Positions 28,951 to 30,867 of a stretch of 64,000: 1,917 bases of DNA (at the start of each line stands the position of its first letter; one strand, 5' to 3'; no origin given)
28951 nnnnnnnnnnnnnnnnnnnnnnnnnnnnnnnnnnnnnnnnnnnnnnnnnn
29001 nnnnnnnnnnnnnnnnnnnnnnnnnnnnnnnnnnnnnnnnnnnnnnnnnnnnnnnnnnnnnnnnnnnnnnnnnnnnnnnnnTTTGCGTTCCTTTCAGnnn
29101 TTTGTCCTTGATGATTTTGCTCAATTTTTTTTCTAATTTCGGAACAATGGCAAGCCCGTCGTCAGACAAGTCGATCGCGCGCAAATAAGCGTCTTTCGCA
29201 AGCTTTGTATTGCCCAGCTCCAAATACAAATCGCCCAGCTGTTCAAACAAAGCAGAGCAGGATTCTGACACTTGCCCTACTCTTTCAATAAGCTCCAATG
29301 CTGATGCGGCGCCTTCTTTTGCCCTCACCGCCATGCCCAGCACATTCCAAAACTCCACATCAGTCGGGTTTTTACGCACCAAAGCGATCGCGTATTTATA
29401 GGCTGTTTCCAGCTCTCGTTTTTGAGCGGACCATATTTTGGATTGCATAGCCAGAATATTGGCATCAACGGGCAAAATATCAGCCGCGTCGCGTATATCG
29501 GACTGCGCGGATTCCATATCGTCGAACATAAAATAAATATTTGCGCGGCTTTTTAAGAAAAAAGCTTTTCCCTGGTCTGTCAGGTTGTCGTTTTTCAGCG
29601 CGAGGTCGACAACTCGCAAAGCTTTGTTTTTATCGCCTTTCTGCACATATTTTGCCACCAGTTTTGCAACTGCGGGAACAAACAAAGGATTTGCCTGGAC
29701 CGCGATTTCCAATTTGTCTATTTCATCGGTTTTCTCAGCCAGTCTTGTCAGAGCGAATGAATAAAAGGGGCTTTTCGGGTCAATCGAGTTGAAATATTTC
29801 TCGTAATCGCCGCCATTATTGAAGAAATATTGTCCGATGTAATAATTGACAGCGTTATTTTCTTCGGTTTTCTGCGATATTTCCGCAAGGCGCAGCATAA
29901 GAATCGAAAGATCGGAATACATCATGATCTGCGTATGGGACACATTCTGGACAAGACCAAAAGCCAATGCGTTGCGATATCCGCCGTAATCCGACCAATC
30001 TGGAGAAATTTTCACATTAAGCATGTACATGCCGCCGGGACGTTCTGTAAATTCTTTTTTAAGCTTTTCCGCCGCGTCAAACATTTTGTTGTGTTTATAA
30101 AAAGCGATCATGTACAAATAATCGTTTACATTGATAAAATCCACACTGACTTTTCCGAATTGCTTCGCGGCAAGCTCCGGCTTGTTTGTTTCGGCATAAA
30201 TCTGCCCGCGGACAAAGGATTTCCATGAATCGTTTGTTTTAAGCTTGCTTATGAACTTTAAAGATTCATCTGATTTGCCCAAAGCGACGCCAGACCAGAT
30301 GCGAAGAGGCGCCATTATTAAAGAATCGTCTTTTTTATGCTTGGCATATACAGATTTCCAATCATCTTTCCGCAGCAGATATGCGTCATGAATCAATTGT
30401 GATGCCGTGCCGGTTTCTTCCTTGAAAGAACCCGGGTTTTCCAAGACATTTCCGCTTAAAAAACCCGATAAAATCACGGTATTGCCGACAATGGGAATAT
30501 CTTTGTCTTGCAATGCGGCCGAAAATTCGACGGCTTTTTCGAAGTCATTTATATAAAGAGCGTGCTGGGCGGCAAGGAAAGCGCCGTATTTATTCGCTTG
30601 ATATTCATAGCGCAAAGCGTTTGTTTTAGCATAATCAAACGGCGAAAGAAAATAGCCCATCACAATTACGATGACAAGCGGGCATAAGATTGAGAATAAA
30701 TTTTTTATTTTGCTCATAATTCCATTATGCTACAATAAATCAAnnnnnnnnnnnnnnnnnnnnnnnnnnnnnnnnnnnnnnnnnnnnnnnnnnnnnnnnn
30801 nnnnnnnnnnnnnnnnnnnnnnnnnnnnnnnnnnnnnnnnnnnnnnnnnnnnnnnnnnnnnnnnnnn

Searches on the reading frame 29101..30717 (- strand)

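Call 92: search_protein_families(library=pfam, proteins=[window:29101-30717:-], max_evalue=0.0001)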
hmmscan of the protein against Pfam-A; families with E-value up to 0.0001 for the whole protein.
window:29101-30717:- (539 aa): 3 families
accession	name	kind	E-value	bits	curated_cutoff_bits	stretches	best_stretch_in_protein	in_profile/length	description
PF13181.12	TPR_8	-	5.3e-07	29.7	25.7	0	493-518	6-31/34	Tetratricopeptide repeat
PF07719.23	TPR_2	-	4.6e-06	26.8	27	0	492-518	5-31/34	Tetratricopeptide repeat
PF13428.12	TPR_14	-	2.3e-05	25.1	23.5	0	491-518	4-31/44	Tetratricopeptide repeat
